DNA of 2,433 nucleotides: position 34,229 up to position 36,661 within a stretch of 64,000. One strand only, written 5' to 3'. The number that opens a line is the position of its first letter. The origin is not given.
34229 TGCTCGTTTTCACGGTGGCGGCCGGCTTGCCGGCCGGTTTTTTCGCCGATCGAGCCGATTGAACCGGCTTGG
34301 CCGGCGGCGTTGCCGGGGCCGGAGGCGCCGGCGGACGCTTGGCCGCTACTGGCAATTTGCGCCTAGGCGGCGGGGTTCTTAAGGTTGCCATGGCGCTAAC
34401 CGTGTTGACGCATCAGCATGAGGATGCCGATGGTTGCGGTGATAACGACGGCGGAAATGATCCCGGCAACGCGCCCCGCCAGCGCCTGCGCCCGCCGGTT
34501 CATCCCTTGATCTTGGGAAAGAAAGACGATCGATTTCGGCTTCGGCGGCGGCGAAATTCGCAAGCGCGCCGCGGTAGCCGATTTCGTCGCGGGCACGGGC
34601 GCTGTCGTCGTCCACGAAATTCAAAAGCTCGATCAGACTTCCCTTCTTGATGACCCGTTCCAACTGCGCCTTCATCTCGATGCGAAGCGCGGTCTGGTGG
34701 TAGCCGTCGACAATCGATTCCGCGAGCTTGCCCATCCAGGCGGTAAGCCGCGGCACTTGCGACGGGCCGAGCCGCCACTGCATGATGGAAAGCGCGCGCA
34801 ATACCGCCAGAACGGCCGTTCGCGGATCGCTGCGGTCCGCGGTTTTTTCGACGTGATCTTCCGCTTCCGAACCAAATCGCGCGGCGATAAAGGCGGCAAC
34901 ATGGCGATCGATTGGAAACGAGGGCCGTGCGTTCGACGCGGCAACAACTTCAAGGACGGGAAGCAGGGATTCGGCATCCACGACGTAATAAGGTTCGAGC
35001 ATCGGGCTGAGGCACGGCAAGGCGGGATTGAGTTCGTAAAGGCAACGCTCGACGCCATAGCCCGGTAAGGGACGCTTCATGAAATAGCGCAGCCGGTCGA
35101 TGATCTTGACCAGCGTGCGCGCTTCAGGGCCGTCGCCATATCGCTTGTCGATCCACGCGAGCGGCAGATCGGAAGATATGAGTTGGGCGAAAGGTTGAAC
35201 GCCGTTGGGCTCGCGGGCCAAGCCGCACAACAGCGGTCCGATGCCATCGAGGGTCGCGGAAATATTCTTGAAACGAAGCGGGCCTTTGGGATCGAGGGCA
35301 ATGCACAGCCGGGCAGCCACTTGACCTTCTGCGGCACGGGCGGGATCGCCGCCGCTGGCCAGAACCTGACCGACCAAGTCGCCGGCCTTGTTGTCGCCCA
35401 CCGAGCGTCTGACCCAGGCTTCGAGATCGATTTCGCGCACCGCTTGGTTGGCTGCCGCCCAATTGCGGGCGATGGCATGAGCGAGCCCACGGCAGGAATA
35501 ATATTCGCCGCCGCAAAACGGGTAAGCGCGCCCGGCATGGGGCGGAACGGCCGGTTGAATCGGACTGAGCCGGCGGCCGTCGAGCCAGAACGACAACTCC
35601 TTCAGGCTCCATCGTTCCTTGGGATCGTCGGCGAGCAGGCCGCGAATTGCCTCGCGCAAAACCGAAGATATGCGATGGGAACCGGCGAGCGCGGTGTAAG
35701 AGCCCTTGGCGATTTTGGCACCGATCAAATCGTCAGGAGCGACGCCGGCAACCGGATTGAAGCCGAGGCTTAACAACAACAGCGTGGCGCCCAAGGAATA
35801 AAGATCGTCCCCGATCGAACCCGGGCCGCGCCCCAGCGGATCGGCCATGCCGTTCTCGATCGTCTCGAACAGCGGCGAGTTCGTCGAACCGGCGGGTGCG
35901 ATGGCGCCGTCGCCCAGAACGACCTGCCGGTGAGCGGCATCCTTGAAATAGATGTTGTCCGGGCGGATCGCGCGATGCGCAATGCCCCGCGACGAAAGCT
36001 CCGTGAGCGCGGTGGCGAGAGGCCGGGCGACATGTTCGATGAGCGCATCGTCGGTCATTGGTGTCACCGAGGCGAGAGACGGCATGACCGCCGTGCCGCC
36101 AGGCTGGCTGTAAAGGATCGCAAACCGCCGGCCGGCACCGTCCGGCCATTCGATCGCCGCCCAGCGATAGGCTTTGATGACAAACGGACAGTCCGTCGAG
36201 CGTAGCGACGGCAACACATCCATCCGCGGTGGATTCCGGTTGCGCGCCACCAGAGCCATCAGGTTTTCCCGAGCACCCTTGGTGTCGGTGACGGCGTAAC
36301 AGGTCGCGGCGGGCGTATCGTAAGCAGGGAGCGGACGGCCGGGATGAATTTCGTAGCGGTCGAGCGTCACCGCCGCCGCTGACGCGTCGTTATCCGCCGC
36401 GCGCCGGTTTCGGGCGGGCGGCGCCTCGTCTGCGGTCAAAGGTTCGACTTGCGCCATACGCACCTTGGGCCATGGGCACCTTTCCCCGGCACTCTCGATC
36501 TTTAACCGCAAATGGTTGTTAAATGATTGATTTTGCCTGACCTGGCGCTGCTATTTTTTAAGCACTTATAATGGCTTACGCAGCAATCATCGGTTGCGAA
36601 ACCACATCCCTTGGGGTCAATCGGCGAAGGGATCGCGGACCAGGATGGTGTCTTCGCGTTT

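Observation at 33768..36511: Predicted pseudokinase with a large C-terminal domain, translationally coupled to a Pro-rich 4-TM membrane protein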

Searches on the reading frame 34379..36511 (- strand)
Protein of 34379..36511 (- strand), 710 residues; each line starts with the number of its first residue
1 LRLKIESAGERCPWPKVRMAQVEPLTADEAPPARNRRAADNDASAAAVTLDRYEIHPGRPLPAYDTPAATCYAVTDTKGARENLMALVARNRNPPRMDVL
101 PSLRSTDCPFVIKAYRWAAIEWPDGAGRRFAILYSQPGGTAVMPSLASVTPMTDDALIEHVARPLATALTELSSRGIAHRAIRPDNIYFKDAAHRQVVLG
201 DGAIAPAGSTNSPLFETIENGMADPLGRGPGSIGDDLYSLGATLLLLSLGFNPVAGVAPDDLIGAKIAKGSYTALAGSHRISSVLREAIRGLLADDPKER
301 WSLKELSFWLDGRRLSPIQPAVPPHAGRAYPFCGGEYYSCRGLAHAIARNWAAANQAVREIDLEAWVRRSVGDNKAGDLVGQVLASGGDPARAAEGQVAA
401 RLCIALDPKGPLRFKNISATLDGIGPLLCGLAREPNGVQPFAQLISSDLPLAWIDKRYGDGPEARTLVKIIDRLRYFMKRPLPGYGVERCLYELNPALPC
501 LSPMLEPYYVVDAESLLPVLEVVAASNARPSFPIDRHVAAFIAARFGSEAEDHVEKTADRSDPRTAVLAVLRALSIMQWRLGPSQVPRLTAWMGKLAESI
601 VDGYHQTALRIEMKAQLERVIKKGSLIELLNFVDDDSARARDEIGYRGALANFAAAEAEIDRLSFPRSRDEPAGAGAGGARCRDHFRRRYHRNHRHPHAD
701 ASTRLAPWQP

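Call 4: search_protein_families(library=pfam, proteins=[window:34379-36511:-], max_evalue=1)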
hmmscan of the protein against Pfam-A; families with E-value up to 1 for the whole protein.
window:34379-36511:- (710 aa): 3 families
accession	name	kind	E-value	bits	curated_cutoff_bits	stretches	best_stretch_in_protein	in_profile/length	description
PF00069.31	Pkinase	-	9.9e-05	22.3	31.7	1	154-306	96-257/263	Protein kinase domain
PF20527.3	DUF6742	-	0.035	14.1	27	1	400-422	7-29/43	Domain of unknown function (DUF6742)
PF04794.17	YdjC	-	0.19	12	29.7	1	578-666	63-151/266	YdjC-like protein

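Call 5: search_protein_families(library=ncbifam, proteins=[window:34379-36511:-], max_evalue=1)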
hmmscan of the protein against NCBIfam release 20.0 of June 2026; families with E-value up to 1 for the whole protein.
window:34379-36511:- (710 aa): 4 families
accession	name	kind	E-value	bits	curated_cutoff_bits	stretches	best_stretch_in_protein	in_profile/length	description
NF038150.1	lanthi_synth_IV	equivalog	6.1e-13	48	650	1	154-313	296-456/851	class IV lanthionine synthetase LanL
NF047741.1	antiphage_MADS6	equivalog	3.6e-07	29.1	460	1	160-305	303-452/612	methylation-associated defense system protein kinase MAD6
NF033442.0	BREX_PglW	equivalog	0.0037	15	990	1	127-201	581-656/1391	BREX system serine/threonine kinase PglW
NF040671.1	PLuB_AAA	exception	0.0087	13.4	999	1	160-250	107-199/1256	PLuB system helicase-like protein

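Call 6: find_homologous_proteins(query=window:34379-36511:-, max_evalue=0.001)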
Query window:34379-36511:- (710 aa): 133 proteins with E <= 0.001 among 8000 candidates; the best 120 are listed.
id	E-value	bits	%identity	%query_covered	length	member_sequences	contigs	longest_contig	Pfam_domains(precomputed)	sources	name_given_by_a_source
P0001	0.0e+0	1364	93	91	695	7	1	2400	PF00069.32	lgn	-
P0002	1.1e-285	968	67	91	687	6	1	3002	-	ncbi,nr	ncbi:MAG TPA: serine/threonine-protein kinase [Alphaproteobacteria bacterium]|nr:serine/threonine-pr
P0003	1.9e-285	967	67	88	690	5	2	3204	PF00069.32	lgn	-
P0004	5.4e-284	962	67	91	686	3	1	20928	-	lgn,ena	-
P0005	1.9e-282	957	66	91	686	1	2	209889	-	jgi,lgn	-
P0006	7.5e-278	942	66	91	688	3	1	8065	PF00069.32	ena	-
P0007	9.8e-276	935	65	91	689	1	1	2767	-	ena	-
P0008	1.4e-270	918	63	91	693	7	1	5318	PF00069.32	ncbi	-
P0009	4.3e-257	874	68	81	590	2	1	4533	PF00069.32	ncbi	-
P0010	3.2e-256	871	69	79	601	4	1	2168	PF00069.32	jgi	jgi:hypothetical protein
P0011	5.6e-244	830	58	91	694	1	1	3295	-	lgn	-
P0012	5.9e-243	827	59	91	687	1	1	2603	PF00069.32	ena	-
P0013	5.1e-240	817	57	92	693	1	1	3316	-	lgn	-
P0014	7.9e-239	813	57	90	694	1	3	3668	-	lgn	-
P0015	4.4e-224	764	55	90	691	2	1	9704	-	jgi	jgi:hypothetical protein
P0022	3.1e-135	471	38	88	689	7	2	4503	PF00069.32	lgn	-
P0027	1.3e-132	462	39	86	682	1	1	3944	PF00069.32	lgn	-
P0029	3.8e-132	461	37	90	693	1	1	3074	PF00069.32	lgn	-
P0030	6.0e-132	460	38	91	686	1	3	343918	-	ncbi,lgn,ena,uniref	ncbi:hypothetical protein [Rhodospirillaceae bacterium SYSU D60014]|uniref:hypothetical protein n=1 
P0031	6.4e-132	460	38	87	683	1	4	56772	PF00069.32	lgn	-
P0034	2.6e-131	458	39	88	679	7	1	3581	PF00069.32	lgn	-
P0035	5.6e-129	450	39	86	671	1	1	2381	PF00069.32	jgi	-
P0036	1.3e-128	449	38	86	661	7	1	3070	PF00069.32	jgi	jgi:hypothetical protein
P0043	1.5e-124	435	36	93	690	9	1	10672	PF00069.32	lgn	-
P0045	4.8e-124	434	37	89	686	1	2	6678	PF00069.32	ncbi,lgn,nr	ncbi:MAG: hypothetical protein QM537_06115 [Candidatus Symbiobacter sp.]|nr:hypothetical protein [Ca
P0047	2.5e-123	431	37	88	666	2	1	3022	PF00069.32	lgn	-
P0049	6.2e-123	430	37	86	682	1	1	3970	PF00069.32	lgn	-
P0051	2.5e-122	428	34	82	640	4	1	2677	PF00069.32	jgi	-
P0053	9.9e-122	426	36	89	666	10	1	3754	PF00069.32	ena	-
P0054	4.6e-121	424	36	88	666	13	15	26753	PF00069.32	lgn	-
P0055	9.9e-121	423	35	88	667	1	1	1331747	PF00069.32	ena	-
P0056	1.0e-120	423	34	87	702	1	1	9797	PF00069.32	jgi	-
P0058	9.1e-120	420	35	88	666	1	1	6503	PF00069.32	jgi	jgi:hypothetical protein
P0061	7.1e-119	417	35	88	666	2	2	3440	PF00069.32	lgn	-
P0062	1.0e-118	416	35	88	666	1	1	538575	PF00069.32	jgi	jgi:eukaryotic-like serine/threonine-protein kinase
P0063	1.0e-118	416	35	88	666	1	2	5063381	PF00069.32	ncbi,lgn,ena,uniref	ncbi:hypothetical protein [Thalassobaculum sp.]|uniref:hypothetical protein n=1 Tax=Thalassobaculum 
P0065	1.6e-118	416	35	88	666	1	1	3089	PF00069.32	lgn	-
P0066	2.5e-118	415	35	87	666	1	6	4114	PF00069.32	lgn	-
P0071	7.4e-118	413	35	87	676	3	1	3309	PF00069.32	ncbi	-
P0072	1.1e-117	413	36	89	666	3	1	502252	PF00069.32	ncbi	-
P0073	2.2e-117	412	34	89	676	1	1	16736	PF00069.32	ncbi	ncbi:MAG: hypothetical protein AB7G39_05025 [Alphaproteobacteria bacterium]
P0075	2.7e-117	411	35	89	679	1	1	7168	PF00069.32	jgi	-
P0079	5.0e-116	407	34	87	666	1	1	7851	PF00069.32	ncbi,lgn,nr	ncbi:MAG: hypothetical protein P1U88_22735 [Thalassobaculaceae bacterium]|nr:hypothetical protein [T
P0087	1.3e-113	399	34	90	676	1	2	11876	PF00069.32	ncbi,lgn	-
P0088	2.7e-113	398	34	90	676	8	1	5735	PF00069.32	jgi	jgi:hypothetical protein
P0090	3.6e-113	398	36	88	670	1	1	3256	PF00069.32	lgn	-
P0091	5.5e-113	397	34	87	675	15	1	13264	PF00069.32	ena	-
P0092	3.8e-112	394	35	88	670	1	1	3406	PF00069.32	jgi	jgi:eukaryotic-like serine/threonine-protein kinase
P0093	5.3e-112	394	35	88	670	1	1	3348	PF00069.32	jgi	jgi:hypothetical protein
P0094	6.8e-112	394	35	88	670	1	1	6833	PF00069.32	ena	-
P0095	5.4e-111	391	33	93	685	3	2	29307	PF00069.32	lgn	-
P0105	4.2e-106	374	35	84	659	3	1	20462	PF00069.32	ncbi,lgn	-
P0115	1.3e-95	340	38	64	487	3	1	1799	PF00069.32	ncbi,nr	ncbi:MAG: serine/threonine protein kinase, partial [Alphaproteobacteria bacterium]|nr:serine/threoni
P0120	2.8e-90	322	34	88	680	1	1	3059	PF00069.32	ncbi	ncbi:MAG: hypothetical protein ACE5LF_06985 [Alphaproteobacteria bacterium]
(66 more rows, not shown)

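Call 24: search_solved_structures(query=A2, max_evalue=1, show_alignments=2)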
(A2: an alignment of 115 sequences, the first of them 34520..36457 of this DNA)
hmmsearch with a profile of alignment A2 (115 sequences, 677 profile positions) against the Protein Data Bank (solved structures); distinct sequences matched with E-value up to 1: 1027 (the best 60 are shown).
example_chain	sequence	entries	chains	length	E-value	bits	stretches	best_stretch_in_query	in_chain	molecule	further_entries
3r1n_A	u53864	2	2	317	1.2e-10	43.4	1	94-291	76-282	MAP kinase-activated protein kinase 3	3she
3fhr_A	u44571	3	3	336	1.5e-10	43.2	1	94-291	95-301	MAP kinase-activated protein kinase 3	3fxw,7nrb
3ka0_A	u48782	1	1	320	2.9e-10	42.2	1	54-288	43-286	MAP kinase-activated protein kinase 2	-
3r2b_A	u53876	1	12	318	5.5e-10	41.3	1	54-288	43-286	MAP kinase-activated protein kinase 2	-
3r2y_A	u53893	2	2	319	5.5e-10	41.3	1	54-288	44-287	MAP kinase-activated protein kinase 2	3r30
2p3g_X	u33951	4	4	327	5.8e-10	41.2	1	54-288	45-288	MAP kinase-activated protein kinase 2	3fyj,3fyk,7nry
2pzy_A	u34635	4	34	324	5.8e-10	41.2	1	54-287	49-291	MAP kinase-activated protein kinase 2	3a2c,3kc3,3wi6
3fpm_A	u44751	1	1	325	5.9e-10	41.2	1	54-287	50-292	MAP kinase-activated protein kinase 2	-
6t8x_A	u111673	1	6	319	5.9e-10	41.2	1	54-278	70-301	MAP kinase-activated protein kinase 2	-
2jbo_A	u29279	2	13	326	5.9e-10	41.2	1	54-287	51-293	MAP KINASE-ACTIVATED PROTEIN KINASE 2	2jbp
3gok_A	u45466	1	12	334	6.5e-10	41.1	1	55-287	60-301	MAP kinase-activated protein kinase 2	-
4tyh_A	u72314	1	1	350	6.9e-10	41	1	55-288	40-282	MAP kinase-activated protein kinase 2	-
2oza_A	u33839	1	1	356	7.3e-10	40.9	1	55-288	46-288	MAP kinase-activated protein kinase 2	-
6tca_A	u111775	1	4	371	8.3e-10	40.7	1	55-288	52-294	MAP kinase-activated protein kinase 2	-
8xu4_A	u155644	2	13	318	8.4e-10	40.7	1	54-288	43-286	MAP kinase-activated protein kinase 2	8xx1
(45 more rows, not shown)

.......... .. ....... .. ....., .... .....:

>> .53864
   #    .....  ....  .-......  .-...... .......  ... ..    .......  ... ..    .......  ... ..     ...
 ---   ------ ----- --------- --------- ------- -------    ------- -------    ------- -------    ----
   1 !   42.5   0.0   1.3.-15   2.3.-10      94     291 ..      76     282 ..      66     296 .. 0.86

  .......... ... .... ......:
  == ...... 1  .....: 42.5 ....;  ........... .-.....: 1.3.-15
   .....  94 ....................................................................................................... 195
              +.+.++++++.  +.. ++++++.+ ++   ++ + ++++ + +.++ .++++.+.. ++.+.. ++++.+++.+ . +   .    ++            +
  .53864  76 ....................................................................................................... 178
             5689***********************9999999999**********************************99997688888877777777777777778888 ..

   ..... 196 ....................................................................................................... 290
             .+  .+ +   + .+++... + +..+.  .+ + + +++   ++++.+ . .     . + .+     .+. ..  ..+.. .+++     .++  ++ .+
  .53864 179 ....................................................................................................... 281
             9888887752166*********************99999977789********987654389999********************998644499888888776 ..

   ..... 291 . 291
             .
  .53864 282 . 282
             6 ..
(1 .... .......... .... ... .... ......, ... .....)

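Call 26: predict_structure(alignment_id=A2)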
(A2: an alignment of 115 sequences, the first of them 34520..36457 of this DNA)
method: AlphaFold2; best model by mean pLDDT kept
length: 646 residues; sequences in the alignment: 115
mean_pLDDT: 91.8   pTM: 0.89
mean pLDDT of the five models: 91.8, 91.1, 90.3, 90.2, 89.8
residues with pLDDT >= 90: 554; 70-90: 56; 50-70: 10; < 50: 26
segments of 3 or more residues with pLDDT < 50: 1-24
pLDDT, mean of each block of 10 residues (from residue 1): 39 39 63 95 96 96 92 95 96 97 90 96 92 95 98 98 98 94 98 97 97 97 98 96 96 95 94 95 97 90 80 94 96 88 91 94 85 67 96 95 96 93 95 95 95 97 93 97 95 96 95 94 94 90 88 96 96 97 92 95 96 93 93 95 94
secondary structure, 60 per line:
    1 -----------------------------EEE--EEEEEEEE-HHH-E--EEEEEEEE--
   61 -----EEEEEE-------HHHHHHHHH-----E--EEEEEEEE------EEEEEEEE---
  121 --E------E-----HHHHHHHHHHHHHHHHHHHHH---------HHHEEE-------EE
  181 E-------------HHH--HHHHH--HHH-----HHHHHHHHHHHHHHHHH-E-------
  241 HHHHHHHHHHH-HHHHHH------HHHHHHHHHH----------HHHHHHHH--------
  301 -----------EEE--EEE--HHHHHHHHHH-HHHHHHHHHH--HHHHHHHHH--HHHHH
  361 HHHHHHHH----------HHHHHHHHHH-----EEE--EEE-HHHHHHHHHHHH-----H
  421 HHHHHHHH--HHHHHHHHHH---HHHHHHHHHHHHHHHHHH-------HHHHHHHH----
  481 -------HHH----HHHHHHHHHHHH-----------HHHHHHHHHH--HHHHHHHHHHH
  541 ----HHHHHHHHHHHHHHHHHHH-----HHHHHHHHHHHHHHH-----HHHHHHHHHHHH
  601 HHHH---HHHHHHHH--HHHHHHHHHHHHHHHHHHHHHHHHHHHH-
elements in order: E30-32 E35-42 E51-58 E66-71 H79-87 E96-103 E110-117 H136-156 E169-171 E179-181 H200-204 H215-231 H241-251 H253-258 H265-274 H285-292 E312-314 E317-319 H322-331 H333-342 H345-353 H356-368 H379-388 E394-396 E399-401 H403-414 H420-428 H431-440 H444-461 H469-476 H495-506 H518-527 H530-540 H545-563 H569-583 H589-604 H608-615 H618-645

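Call 48: list_cluster_members(proteins=[P0063, P0030, P0002])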
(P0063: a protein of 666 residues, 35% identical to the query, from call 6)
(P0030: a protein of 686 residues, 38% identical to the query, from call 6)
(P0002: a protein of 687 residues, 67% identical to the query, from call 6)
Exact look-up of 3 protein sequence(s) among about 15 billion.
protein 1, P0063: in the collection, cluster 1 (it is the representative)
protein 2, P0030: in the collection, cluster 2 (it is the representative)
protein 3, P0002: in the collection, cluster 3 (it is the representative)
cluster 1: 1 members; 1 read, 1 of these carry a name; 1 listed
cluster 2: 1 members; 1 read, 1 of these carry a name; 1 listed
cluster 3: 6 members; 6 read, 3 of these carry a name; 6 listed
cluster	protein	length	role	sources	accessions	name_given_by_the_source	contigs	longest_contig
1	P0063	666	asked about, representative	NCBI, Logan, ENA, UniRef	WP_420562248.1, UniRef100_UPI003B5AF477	hypothetical protein [Thalassobaculum sp.] | hypothetical protein n=1 Tax=Thalassobaculum sp. TaxID=2022740 RepID=UPI003B5AF477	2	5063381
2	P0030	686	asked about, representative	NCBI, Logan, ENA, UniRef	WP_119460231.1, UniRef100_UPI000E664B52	hypothetical protein [Rhodospirillaceae bacterium SYSU D60014] | hypothetical protein n=1 Tax=Virgifigura deserti TaxID=2268457 RepID=UPI000E664B52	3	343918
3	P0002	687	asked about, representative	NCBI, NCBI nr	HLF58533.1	MAG TPA: serine/threonine-protein kinase [Alphaproteobacteria bacterium] | serine/threonine-protein kinase [Alphaproteobacteria bacterium]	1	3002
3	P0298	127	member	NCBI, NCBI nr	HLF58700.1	MAG TPA: hypothetical protein VI732_03635, partial [Alphaproteobacteria bacterium] | hypothetical protein [Alphaproteobacteria bacterium]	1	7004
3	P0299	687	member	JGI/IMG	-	hypothetical protein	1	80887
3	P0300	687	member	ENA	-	-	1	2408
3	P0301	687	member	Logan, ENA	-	-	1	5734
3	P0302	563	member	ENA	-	-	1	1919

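Call 74: search_protein_families(library=padloc, proteins=[window:34520-36457:-], max_evalue=0.01)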
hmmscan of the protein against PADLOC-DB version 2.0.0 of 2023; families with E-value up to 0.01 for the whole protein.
window:34520-36457:- (646 aa): 13 families
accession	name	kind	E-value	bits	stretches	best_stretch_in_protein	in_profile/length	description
PDLC03920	MkoA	-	1.7e-08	31.2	1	136-289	121-271/1112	-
PDLC04054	PD-T4-6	-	2.3e-07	28.5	1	121-284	95-261/347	-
PDLC04053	PD-T4-6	-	7.5e-07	26.9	1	142-289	114-265/311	-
PDLC04138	mad6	-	9.1e-07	26.1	1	142-288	157-306/659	mads_6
PDLC04042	PD-T4-6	-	3e-06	25.1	1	131-284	103-260/292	-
PDLC04058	PD-T4-6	-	0.00044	17.4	1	144-183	120-159/460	-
PDLC04062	PD-T4-6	-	0.00061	16.9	1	138-283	137-280/450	-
PDLC04044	PD-T4-6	-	0.0023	15.1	1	129-236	130-239/372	-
PDLC04059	PD-T4-6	-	0.0029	14.8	1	132-194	106-165/433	-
PDLC04046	PD-T4-6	-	0.0035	14.5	1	143-183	121-161/427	-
PDLC04056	PD-T4-6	-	0.0059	13.7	1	144-183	113-149/415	-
PDLC02512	PglW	-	0.0069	12.3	1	111-181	586-657/1403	PglW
PDLC04063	PD-T4-6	-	0.0078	13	0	145-186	126-167/564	-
